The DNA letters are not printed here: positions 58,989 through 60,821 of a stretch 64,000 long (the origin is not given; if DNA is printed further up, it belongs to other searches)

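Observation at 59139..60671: SPASM-domain radical SAM with an N-terminal ~95-aa extension is the best candidate precursor-recognising (HxsB-like) maturase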

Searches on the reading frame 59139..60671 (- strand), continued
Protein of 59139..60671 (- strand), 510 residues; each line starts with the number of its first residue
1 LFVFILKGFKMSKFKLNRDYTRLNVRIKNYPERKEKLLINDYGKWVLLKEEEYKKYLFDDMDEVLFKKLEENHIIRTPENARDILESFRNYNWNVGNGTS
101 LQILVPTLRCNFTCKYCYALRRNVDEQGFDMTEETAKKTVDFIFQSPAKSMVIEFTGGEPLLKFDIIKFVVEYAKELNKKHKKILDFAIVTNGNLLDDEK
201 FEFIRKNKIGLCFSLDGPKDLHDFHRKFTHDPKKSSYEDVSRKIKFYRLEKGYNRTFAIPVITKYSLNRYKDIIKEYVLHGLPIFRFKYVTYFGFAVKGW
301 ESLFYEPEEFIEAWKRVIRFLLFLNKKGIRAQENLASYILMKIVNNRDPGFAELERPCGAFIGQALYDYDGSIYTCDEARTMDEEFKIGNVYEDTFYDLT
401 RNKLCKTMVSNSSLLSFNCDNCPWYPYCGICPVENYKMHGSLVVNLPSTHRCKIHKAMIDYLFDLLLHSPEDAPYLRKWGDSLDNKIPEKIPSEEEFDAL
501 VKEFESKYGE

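Call 27: fold_search(model_id=the predicted structure, library=pdb)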
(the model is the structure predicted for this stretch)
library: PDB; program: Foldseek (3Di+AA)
matches with E <= 10: 1121; with E <= 0.001: 83
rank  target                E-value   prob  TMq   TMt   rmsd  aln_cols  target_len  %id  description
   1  5wgg_A                2.9e-21  1.00  0.64  0.72   6.9       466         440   20  Structural Insights into Thioether Bond Formation in the Biosynthesis of Sactipeptides (released 2017-07-26)
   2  5why_A                8.1e-21  1.00  0.63  0.74   7.9       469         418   20  Structural Insights into Thioether Bond Formation in the Biosynthesis of Sactipeptides (released 2017-07-26)
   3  5why_B                2.1e-20  1.00  0.65  0.76   8.0       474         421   20  Structural Insights into Thioether Bond Formation in the Biosynthesis of Sactipeptides (released 2017-07-26)
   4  4k37_A                1.6e-18  1.00  0.62  0.83   3.5       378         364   21  Native anSMEcpe with bound AdoMet (released 2013-05-08)
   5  4k36_A                3.0e-18  1.00  0.62  0.79   4.5       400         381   21  His6 tagged anSMEcpe with bound AdoMet (released 2013-05-08)
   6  4k37_B                7.9e-18  1.00  0.61  0.81   3.6       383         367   22  Native anSMEcpe with bound AdoMet (released 2013-05-08)
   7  4k38_A                1.7e-17  1.00  0.62  0.81   3.6       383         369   22  Native anSMEcpe with bound AdoMet and Kp18Cys peptide (released 2013-05-08)
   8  4k36_B                2.0e-17  1.00  0.62  0.83   3.4       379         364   20  His6 tagged anSMEcpe with bound AdoMet (released 2013-05-08)
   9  4k39_A                3.3e-17  1.00  0.62  0.83   3.3       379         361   21  Native anSMEcpe with bound AdoMet and Cp18Cys peptide (released 2013-05-08)
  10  4k38_B                5.7e-17  1.00  0.61  0.83   3.5       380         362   21  Native anSMEcpe with bound AdoMet and Kp18Cys peptide (released 2013-05-08)
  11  4k39_B                1.1e-16  1.00  0.60  0.82   3.4       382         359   21  Native anSMEcpe with bound AdoMet and Cp18Cys peptide (released 2013-05-08)
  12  8vpo                  1.1e-14  1.00  0.63  0.70   5.7       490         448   16  X-Ray Crystal Structure of TigE from Paramaledivibacter caminithermalis (released 2024-02-07)
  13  9gm3_C                2.0e-14  1.00  0.59  0.77   3.9       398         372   19  Crystal structure of the complex formed between the radical SAM protein ChlB and the leader region of its precursor su (released 2025-06-25)
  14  9gmc_A                1.5e-13  1.00  0.59  0.77   4.1       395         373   19  Crystal structure of the complex formed between the radical SAM protein ChlB and the R3A mutant of ChlA (released 2025-06-25)
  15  9gm3_A                2.3e-13  1.00  0.58  0.75   4.1       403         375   19  Crystal structure of the complex formed between the radical SAM protein ChlB and the leader region of its precursor su (released 2025-06-25)
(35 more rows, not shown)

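Call 53: find_encoding_contigs(protein=P0004, flank=10000, max_places=1)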
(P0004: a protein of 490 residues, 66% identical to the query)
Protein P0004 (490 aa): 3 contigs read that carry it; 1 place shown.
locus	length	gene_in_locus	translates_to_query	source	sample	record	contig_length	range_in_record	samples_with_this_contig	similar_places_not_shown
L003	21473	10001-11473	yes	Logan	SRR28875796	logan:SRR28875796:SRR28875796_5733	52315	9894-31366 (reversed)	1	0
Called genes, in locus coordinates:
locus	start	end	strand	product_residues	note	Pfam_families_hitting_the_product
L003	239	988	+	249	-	PF00142:Fer4_NifH (weak), PF01656:CbiA, PF02374:ArsA_ATPase, PF06564:CBP_BcsQ, PF09140:MipZ (weak), PF10609:ParA, PF13614:AAA_31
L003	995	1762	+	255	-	PF00535:Glycos_transf_2, PF13641:Glyco_tranf_2_3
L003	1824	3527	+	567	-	PF00999:Na_H_Exchanger, PF02254:TrkA_N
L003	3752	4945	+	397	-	PF04894:Nre_N, PF04895:Nre_C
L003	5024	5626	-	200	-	PF08100:Dimerisation (faint), PF25213:HVO_A0261_N (weak), PF01022:HTH_5, PF12840:HTH_20 (weak), PF14947:HTH_45 (weak)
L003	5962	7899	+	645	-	PF00270:DEAD, PF04851:ResIII, PF20720:nSTAND3 (faint), PF22527:DEXQc_Suv3 (weak), PF00271:Helicase_C (weak), PF08148:DSHCT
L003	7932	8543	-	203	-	PF01209:Ubie_methyltran (weak), PF02353:CMAS (faint), PF13489:Methyltransf_23, PF03848:TehB (faint), PF13847:Methyltransf_31, PF13649:Methyltransf_25, PF08241:Methyltransf_11, PF08242:Methyltransf_12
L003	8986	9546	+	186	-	PF27806:HxsD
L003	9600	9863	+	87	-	-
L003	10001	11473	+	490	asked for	PF04055:Radical_SAM, PF13353:Fer4_12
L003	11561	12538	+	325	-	PF04055:Radical_SAM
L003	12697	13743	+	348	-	-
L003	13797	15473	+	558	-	PF04015:DUF362, PF00037:Fer4 (weak), PF12837:Fer4_6 (weak), PF12838:Fer4_7, PF13187:Fer4_9 (weak), PF13237:Fer4_10, PF14697:Fer4_21, PF00037:Fer4 (weak), +2 more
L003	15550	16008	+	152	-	-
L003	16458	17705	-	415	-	PF07690:MFS_1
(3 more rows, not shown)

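Call 54: find_encoding_contigs(protein=P0029, flank=10000, max_places=1)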
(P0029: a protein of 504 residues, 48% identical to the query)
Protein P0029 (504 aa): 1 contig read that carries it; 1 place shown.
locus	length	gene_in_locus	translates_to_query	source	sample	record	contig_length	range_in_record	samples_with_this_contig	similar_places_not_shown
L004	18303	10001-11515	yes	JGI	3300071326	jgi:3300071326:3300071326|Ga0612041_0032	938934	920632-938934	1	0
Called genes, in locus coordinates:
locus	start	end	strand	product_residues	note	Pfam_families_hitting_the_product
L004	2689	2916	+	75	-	-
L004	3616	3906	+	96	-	-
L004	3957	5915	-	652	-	PF13328:HD_4, PF01966:HD, PF04607:RelA_SpoT, PF02824:TGS, PF13291:ACT_4 (weak)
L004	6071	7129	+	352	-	PF00814:TsaD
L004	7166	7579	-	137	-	-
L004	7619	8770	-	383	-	PF01478:Peptidase_A24 (weak)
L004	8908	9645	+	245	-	PF27806:HxsD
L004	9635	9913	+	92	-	-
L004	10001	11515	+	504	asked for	PF04055:Radical_SAM, PF13353:Fer4_12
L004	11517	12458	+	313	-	PF04055:Radical_SAM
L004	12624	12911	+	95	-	PF01157:Ribosomal_L21e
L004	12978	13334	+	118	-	PF03874:RNA_pol_Rpb4 (weak)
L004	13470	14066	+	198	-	PF04919:DUF655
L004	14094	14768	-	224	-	-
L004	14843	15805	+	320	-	-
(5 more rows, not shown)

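Call 55: find_encoding_contigs(protein=P0071, flank=10000, max_places=1)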
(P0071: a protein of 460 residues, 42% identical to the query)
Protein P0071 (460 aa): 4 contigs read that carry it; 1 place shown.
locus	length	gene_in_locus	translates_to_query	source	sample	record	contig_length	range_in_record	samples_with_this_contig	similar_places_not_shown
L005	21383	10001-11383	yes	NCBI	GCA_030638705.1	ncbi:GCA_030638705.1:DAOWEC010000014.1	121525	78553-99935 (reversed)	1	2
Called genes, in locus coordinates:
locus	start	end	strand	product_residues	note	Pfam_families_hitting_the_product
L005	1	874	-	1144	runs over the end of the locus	PF04997:RNA_pol_Rpb1_1, PF00623:RNA_pol_Rpb1_2, PF04983:RNA_pol_Rpb1_3, PF05000:RNA_pol_Rpb1_4, PF04998:RNA_pol_Rpb1_5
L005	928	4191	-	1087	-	PF04563:RNA_pol_Rpb2_1, PF04561:RNA_pol_Rpb2_2, PF04565:RNA_pol_Rpb2_3, PF04566:RNA_pol_Rpb2_4, PF04567:RNA_pol_Rpb2_5 (weak), PF00562:RNA_pol_Rpb2_6, PF04560:RNA_pol_Rpb2_7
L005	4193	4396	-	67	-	PF01191:RNA_pol_Rpb5_C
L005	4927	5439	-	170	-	-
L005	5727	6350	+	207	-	PF00265:TK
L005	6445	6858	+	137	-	PF01951:Archease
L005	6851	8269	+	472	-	PF01139:RtcB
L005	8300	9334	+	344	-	-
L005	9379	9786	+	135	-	PF27806:HxsD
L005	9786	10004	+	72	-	-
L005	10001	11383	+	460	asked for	PF04055:Radical_SAM, PF13353:Fer4_12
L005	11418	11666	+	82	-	-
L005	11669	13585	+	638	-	PF01436:NHL (faint)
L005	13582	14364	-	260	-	-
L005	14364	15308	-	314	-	PF01136:Peptidase_U32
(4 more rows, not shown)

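Call 57: search_dna_similar(query=window:59139-60641:-, collection=plasmids, mode=protein, max_rows=8, max_evalue=1e-10)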
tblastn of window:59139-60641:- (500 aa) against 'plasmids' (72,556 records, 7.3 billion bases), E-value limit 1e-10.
Records with a match: 516; places in all: 527; records where one place covers at least 80% of the query: 22.
Best place of each record, by identity: <60% 516.
By first word of the organism name: Klebsiella 318; Bacillus 34; Rhizobium 32; Agrobacterium 26; Leisingera 14; Paracoccus 10; Sinorhizobium 8; Paraclostridium 6; Clostridium 6; Mesorhizobium 5; and 37 more.
By predicted mobility (MOB-suite, as given by PLSDB): conjugative 347; non-mobilizable 158; mobilizable 11.
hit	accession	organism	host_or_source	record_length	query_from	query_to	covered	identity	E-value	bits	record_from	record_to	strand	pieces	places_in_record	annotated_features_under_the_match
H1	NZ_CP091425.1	Methylobacter sp. YRD-M1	isolate,wetland soil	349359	27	469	89%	32.2%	3e-70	250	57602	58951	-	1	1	hxsB: His-Xaa-Ser system radical SAM maturase HxsB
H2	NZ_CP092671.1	Leptospira interrogans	Homo sapiens,blood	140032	24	469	89%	31.7%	4e-62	227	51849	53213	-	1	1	hxsB: His-Xaa-Ser system radical SAM maturase HxsB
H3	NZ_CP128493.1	Novosphingobium resinovorum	pure cell culture,soil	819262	9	471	93%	30.2%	3e-60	221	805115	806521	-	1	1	hxsB: His-Xaa-Ser system radical SAM maturase HxsB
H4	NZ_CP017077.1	Novosphingobium resinovorum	single cell,soil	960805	9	471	93%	30.0%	2e-59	219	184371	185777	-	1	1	hxsB: His-Xaa-Ser system radical SAM maturase HxsB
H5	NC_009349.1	Aeromonas salmonicida subsp. salmonicida A449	-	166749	22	456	87%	31.5%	4e-67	241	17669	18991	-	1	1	hxsB: His-Xaa-Ser system radical SAM maturase HxsB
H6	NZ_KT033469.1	Aeromonas salmonicida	-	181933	22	456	87%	31.5%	4e-67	241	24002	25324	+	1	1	hxsB: His-Xaa-Ser system radical SAM maturase HxsB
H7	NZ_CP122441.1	Mesorhizobium sp. WSM4875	Cicer arietinum kabuli,cell culture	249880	27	433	81%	33.6%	2e-65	237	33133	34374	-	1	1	hxsB: His-Xaa-Ser system radical SAM maturase HxsB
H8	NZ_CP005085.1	Sphingobium sp. TKS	-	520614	30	471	88%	30.8%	1e-59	219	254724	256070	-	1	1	hxsB: His-Xaa-Ser system radical SAM maturase HxsB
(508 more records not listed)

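Call 58: get_annotated_region(hit=H5, flank=3500)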
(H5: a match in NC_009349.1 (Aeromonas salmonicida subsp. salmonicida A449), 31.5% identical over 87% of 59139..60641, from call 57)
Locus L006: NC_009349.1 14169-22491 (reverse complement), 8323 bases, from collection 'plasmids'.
description: Aeromonas salmonicida subsp. salmonicida A449 plasmid 4, complete sequence
organism: Aeromonas salmonicida subsp. salmonicida A449 (NCBI taxid 382245)
taxonomy: Bacteria; Pseudomonadota; Gammaproteobacteria; Aeromonadales; Aeromonadaceae; Aeromonas; Aeromonas salmonicida; Aeromonas salmonicida subsp. salmonicida A449
host: -; source: -; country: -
typing (MOB-suite, as given by PLSDB): conjugative; replicon rep_cluster_71; relaxase MOBH,MOBH; mating-pair formation MPF_F
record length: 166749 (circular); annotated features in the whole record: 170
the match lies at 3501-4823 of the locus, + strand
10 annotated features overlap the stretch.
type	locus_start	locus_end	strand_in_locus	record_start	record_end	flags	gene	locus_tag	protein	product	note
CDS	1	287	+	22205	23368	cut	-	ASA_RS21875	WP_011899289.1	KorB domain-containing protein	-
CDS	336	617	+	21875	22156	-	-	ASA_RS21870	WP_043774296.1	helix-turn-helix domain-containing protein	-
CDS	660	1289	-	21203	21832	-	-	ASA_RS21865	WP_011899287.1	type I restriction endonuclease subunit M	-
CDS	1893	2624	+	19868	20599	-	-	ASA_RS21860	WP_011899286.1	hypothetical protein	-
CDS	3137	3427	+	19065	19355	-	hxsD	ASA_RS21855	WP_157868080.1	His-Xaa-Ser system protein HxsD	-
CDS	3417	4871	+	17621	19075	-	hxsB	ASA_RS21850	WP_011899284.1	His-Xaa-Ser system radical SAM maturase HxsB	-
CDS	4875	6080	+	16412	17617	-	hxsC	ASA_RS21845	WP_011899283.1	His-Xaa-Ser system radical SAM maturase HxsC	-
CDS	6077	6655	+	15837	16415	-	hxsA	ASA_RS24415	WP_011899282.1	His-Xaa-Ser repeat protein HxsA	-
CDS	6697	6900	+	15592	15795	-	-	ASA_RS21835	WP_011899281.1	DUF5334 family protein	-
CDS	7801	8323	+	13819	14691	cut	-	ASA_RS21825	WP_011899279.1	TnsA endonuclease N-terminal domain-containing protein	-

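Call 63: search_protein_families(library=padloc, proteins=[window:59139-60641:-], max_evalue=0.001)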
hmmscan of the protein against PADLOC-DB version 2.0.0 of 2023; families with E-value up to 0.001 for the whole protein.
window:59139-60641:- (500 aa): 2 families
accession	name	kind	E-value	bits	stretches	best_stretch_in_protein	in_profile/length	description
PDLC02903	pVip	-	2.6e-15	54.6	1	98-210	8-105/257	Viperins not associated with kinases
PDLC02904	pVip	-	3.1e-12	44.6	1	99-207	12-109/262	Viperins associated with kinases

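Call 74: get_annotated_region(hit=H1, flank=3000)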
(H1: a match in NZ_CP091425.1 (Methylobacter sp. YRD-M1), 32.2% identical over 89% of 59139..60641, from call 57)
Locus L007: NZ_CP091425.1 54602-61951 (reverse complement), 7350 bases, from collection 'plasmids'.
description: Methylobacter sp. YRD-M1 plasmid unnamed1, complete sequence
organism: Methylobacter sp. YRD-M1 (NCBI taxid 2911520)
taxonomy: Bacteria; Pseudomonadota; Gammaproteobacteria; Methylococcales; Methylococcaceae; Methylobacter; Methylobacter sp. YRD-M1
host: -; source: isolate,wetland soil; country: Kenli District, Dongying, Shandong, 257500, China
typing (MOB-suite, as given by PLSDB): non-mobilizable
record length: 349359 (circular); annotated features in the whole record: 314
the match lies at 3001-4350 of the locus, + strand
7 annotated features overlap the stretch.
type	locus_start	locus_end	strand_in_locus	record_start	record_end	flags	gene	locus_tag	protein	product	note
CDS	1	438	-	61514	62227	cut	-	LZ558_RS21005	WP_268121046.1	hypothetical protein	-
CDS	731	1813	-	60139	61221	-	-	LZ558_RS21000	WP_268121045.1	DUF3644 domain-containing protein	-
CDS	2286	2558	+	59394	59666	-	-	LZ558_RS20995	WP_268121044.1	hypothetical protein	-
CDS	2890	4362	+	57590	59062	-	hxsB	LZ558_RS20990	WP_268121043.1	His-Xaa-Ser system radical SAM maturase HxsB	-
CDS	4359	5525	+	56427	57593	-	hxsC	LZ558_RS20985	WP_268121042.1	His-Xaa-Ser system radical SAM maturase HxsC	-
CDS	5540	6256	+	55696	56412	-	-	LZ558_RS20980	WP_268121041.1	thermonuclease family protein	-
CDS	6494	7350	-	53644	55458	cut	-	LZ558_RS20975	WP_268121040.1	hypothetical protein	-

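Call 75: get_annotated_region(hit=H2, flank=3000)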
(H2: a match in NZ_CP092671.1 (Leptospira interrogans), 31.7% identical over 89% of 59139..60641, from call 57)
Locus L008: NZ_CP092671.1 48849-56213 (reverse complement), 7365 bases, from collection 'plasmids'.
description: Leptospira interrogans strain FMAS_KG1 plasmid pLiSL34, complete sequence
organism: Leptospira interrogans (NCBI taxid 173)
taxonomy: Bacteria; Spirochaetota; Spirochaetia; Leptospirales; Leptospiraceae; Leptospira; Leptospira interrogans
host: -; source: Homo sapiens,blood; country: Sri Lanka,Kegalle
typing (MOB-suite, as given by PLSDB): non-mobilizable; replicon rep_cluster_216,rep_cluster_792
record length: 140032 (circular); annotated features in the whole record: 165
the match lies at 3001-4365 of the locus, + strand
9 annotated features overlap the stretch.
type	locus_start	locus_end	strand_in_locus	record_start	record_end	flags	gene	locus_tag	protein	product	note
CDS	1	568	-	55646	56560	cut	-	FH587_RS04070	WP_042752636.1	Rpn family recombination-promoting nuclease/putative transposase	-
CDS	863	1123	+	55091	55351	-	-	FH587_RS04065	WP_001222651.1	hypothetical protein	-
CDS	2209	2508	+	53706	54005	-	-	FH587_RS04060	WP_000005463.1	hypothetical protein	-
CDS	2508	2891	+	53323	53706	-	hxsD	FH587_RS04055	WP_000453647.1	His-Xaa-Ser system protein HxsD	-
CDS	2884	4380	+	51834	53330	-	hxsB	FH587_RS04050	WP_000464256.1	His-Xaa-Ser system radical SAM maturase HxsB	-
CDS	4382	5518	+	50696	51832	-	hxsC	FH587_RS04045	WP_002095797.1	His-Xaa-Ser system radical SAM maturase HxsC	-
CDS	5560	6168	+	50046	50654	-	-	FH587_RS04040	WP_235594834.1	mobilome CxxCx(11)CxxC protein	-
CDS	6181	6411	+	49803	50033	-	-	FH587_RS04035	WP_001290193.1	hypothetical protein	-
CDS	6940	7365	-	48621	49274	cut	-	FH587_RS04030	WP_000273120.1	hypothetical protein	-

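Call 76: get_annotated_region(hit=H3, flank=3000)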
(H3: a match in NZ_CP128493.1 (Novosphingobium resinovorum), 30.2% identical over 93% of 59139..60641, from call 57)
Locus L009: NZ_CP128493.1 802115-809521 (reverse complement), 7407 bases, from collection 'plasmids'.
description: Novosphingobium resinovorum strain HR1a plasmid pHR1a, complete sequence
organism: Novosphingobium resinovorum (NCBI taxid 158500)
taxonomy: Bacteria; Pseudomonadota; Alphaproteobacteria; Sphingomonadales; Sphingomonadaceae; Novosphingobium; Novosphingobium resinovorum
host: -; source: pure cell culture,soil; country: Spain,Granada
typing (MOB-suite, as given by PLSDB): conjugative; relaxase MOBF; mating-pair formation MPF_F
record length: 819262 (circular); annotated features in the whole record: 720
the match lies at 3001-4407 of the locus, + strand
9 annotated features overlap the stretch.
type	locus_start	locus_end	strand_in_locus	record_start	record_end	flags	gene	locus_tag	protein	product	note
CDS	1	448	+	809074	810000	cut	-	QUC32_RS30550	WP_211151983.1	LysR family transcriptional regulator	-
CDS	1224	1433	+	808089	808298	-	tnpB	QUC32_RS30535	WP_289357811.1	IS66 family insertion sequence element accessory protein TnpB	-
CDS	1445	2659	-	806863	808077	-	-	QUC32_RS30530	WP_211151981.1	zinc ribbon domain-containing protein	-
CDS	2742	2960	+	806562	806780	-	-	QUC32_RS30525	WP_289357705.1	hypothetical protein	-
CDS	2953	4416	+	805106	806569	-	hxsB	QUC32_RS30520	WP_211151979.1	His-Xaa-Ser system radical SAM maturase HxsB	-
CDS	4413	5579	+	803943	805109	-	hxsC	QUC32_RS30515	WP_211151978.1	His-Xaa-Ser system radical SAM maturase HxsC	-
CDS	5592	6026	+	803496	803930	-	-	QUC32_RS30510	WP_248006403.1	hypothetical protein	-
CDS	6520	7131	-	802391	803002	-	-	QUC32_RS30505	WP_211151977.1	response regulator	GO:0000160 - phosphorelay signal transduction system [Evidence IEA]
CDS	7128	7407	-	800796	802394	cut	-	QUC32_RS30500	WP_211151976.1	HAMP domain-containing sensor histidine kinase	GO:0007165 - signal transduction [Evidence IEA]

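Call 78: search_protein_families(library=pfam, proteins=[P0095], max_evalue=0.001)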
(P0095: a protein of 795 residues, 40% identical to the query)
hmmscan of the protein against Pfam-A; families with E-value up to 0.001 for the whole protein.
P0095 (795 aa): 4 families
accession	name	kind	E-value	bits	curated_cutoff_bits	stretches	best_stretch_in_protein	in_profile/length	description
PF01636.29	APH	-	2.2e-17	64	23.2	1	503-706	8-210/239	Phosphotransferase enzyme family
PF04055.27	Radical_SAM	-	1.4e-14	55.1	29.5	1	98-246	1-142/166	Radical SAM superfamily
PF13353.11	Fer4_12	-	1.1e-07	32.7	22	1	99-193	10-100/137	4Fe-4S single cluster domain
PF13186.11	SPASM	-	3.1e-06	27.8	21.5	1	349-412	1-66/67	Iron-sulfur cluster-binding domain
